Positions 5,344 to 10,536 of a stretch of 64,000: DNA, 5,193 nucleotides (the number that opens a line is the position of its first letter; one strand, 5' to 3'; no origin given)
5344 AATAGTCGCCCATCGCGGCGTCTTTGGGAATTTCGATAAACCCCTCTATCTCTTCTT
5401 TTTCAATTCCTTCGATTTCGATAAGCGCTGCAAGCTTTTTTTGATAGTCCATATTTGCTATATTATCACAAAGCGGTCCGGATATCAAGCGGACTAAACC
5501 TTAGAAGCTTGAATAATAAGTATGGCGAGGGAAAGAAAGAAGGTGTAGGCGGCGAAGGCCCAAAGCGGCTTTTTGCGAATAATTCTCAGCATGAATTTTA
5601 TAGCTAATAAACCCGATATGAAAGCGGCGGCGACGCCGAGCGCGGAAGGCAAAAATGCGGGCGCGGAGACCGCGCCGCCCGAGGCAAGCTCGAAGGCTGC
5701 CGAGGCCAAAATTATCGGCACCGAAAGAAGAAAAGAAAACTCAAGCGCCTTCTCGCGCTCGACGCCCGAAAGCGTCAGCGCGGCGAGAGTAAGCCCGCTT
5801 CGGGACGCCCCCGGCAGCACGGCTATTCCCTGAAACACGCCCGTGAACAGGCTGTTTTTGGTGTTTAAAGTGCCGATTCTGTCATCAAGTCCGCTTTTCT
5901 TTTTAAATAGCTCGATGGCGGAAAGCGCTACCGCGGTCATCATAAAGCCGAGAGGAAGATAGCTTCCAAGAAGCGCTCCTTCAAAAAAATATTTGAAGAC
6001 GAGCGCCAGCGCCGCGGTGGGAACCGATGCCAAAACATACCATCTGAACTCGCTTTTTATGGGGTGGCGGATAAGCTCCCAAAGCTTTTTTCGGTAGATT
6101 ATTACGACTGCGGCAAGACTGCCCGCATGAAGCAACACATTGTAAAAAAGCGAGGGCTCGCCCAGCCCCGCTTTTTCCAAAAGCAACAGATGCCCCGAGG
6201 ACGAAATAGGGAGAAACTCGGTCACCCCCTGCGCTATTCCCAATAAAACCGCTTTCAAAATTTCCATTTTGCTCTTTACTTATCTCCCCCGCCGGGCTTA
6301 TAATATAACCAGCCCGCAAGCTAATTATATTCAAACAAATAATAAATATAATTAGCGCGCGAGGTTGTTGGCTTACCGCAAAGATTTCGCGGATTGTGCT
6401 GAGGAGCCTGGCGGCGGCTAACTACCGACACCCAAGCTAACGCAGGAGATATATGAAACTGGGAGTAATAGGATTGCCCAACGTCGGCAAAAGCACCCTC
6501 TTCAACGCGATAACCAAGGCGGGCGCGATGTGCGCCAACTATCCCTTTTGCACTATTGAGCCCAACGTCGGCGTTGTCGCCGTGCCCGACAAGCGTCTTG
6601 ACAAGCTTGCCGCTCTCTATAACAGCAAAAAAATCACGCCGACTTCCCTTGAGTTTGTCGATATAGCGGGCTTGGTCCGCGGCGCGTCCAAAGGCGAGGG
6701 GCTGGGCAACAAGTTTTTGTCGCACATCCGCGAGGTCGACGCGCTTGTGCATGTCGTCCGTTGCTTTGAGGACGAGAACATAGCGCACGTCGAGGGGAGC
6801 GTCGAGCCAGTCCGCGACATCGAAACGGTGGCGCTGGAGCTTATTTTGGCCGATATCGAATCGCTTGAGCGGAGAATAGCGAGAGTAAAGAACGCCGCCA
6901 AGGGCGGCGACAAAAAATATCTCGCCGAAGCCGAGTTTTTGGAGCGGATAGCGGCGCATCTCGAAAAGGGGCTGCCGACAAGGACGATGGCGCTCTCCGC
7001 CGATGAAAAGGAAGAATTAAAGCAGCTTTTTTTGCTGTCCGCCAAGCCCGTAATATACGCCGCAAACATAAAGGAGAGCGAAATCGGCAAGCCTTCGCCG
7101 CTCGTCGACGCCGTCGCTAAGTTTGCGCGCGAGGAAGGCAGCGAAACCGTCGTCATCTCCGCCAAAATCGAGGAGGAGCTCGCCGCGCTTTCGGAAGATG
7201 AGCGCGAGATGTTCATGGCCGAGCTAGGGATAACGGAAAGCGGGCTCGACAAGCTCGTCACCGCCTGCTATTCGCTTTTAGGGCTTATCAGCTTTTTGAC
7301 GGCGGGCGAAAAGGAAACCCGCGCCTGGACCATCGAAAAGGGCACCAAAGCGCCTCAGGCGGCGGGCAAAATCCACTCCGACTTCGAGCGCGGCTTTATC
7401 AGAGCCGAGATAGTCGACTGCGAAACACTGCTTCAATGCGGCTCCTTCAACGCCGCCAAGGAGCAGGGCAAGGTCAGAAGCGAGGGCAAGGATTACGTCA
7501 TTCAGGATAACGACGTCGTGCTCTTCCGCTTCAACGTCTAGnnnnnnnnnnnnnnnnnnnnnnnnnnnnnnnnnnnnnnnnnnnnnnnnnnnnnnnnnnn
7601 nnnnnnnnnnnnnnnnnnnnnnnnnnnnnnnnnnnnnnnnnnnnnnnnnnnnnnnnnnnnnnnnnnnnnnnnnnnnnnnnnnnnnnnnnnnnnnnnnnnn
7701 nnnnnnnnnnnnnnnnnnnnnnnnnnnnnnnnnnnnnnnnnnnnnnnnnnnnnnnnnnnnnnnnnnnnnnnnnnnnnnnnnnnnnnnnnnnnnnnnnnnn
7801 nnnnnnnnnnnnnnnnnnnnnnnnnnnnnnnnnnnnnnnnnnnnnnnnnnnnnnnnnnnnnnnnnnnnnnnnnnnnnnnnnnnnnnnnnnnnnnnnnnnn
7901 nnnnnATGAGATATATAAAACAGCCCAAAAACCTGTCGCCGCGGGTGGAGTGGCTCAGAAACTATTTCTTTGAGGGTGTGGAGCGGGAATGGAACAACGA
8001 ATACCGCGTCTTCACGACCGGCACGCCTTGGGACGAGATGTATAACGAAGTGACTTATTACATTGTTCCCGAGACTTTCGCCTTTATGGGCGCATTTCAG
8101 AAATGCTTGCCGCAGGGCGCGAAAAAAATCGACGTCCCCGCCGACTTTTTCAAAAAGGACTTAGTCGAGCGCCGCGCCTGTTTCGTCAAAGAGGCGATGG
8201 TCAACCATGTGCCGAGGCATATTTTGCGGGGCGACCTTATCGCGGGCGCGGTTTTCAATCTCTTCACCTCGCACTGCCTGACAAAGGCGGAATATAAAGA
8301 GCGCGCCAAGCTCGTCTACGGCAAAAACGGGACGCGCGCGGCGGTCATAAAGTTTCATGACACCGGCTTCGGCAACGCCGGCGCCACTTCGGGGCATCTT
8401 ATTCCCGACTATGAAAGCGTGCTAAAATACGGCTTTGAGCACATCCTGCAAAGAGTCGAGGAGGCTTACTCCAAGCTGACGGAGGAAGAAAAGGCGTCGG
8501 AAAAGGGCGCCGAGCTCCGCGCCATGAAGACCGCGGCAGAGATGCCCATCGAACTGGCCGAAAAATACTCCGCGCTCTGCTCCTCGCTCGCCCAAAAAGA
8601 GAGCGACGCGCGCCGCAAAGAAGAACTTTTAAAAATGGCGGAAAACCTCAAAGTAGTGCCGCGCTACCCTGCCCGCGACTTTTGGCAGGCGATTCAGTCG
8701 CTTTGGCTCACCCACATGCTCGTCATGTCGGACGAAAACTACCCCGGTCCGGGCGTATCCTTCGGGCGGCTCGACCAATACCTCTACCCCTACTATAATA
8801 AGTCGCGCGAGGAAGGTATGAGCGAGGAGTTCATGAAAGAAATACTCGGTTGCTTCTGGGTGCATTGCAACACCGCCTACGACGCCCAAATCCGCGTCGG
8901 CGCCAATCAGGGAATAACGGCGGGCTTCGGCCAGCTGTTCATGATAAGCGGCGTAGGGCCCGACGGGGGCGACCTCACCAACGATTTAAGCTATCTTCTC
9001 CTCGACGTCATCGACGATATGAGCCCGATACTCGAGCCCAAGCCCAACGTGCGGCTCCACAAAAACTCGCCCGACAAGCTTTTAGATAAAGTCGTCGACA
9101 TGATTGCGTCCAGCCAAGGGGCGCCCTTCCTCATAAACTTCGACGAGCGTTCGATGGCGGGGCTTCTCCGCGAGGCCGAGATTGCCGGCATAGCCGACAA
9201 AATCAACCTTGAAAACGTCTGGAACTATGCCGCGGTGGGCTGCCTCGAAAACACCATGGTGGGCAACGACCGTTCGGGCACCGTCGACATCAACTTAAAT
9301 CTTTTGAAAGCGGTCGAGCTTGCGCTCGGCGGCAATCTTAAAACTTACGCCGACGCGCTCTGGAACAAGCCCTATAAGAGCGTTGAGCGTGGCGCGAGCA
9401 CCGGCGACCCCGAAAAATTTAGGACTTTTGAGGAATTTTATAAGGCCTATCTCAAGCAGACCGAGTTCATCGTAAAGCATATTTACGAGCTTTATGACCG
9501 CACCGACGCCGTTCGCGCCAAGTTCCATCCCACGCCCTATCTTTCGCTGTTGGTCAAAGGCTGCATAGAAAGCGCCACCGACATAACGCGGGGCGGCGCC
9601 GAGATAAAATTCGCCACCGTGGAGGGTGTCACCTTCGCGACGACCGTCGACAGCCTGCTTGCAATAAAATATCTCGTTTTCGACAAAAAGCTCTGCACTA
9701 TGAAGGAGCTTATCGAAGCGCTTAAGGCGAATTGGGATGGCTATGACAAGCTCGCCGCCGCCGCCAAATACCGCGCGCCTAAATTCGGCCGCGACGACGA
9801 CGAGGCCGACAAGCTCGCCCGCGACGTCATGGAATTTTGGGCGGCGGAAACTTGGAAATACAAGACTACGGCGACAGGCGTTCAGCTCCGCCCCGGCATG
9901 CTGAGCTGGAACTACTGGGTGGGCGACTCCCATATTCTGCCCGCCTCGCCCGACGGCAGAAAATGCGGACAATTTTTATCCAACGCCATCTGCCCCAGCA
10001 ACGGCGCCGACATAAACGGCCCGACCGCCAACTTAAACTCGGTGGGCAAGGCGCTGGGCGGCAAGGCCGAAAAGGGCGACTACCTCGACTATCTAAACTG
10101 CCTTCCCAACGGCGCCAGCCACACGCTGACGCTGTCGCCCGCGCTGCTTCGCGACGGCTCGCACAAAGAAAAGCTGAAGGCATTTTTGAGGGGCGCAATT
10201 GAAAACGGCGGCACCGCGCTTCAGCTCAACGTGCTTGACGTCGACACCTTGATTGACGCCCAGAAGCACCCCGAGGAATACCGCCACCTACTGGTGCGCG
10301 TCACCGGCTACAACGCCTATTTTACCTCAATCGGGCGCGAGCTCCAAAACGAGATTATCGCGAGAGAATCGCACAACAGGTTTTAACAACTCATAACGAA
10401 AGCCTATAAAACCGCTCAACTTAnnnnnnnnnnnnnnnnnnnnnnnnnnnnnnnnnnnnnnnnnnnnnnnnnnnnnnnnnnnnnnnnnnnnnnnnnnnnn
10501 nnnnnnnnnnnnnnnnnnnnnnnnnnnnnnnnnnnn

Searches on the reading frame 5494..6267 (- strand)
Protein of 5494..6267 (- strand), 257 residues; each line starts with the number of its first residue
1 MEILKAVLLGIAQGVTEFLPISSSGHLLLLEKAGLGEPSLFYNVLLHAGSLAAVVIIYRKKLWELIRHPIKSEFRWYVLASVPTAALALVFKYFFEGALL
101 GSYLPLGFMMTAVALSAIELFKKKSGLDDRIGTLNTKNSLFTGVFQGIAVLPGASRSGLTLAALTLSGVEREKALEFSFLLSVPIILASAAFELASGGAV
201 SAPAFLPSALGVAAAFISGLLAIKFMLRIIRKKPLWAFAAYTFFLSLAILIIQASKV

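Call 26: search_protein_families(library=pfam, proteins=[window:5494-6267:-])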
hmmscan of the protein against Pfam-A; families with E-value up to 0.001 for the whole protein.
window:5494-6267:- (257 aa): 1 family
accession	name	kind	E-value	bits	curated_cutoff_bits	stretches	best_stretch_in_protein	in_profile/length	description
PF02673.24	BacA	-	1.6e-59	202.1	33.4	1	6-247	1-256/257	Bacitracin resistance protein BacA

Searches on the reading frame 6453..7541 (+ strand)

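Call 26: search_protein_families(library=pfam, proteins=[window:6453-7541:+])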
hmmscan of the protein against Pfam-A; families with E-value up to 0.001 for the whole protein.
window:6453-7541:+ (362 aa): 3 families
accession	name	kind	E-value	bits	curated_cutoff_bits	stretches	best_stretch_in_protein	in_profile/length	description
PF06071.19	YchF-GTPase_C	-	9.4e-38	128.7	27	1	278-361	1-84/84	Protein of unknown function (DUF933)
PF01926.29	MMR_HSR1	-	3.3e-22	79.2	21.9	1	3-113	2-92/113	50S ribosome-binding GTPase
PF02421.24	FeoB_N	-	1.2e-08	35.1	27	1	3-47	3-47/156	Ferrous iron transport protein B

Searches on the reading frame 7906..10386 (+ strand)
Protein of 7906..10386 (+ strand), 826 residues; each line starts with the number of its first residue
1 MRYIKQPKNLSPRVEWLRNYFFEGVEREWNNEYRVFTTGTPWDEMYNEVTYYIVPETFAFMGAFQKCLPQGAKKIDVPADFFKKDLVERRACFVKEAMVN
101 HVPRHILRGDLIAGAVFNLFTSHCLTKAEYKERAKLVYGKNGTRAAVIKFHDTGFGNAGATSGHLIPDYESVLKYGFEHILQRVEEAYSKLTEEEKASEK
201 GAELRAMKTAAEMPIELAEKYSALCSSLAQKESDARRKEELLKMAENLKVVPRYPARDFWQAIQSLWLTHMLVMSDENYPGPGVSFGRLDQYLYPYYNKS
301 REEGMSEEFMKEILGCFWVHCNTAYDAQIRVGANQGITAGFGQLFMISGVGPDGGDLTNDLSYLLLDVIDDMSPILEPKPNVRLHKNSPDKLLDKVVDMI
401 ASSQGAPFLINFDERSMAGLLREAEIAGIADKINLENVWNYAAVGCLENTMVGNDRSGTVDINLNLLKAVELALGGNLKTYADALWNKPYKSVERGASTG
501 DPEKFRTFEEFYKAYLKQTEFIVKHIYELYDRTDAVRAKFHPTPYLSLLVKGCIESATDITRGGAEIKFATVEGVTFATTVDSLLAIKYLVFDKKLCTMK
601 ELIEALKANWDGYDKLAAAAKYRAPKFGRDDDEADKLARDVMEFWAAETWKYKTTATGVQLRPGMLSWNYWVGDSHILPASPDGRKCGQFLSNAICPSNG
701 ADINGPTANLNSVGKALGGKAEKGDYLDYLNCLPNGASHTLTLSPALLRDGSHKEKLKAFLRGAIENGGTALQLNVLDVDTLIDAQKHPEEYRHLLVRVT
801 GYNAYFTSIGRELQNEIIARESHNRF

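Call 26: search_protein_families(library=pfam, proteins=[window:7906-10386:+])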
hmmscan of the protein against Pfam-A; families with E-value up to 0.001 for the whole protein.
window:7906-10386:+ (826 aa): 2 families
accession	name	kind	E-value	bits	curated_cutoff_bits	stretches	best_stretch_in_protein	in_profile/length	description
PF02901.20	PFL-like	-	8.4e-127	424.9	24.3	1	159-669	154-641/647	Pyruvate formate lyase-like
PF01228.26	Gly_radical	-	2.5e-22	79.9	22.2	1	693-807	3-106/106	Glycine radical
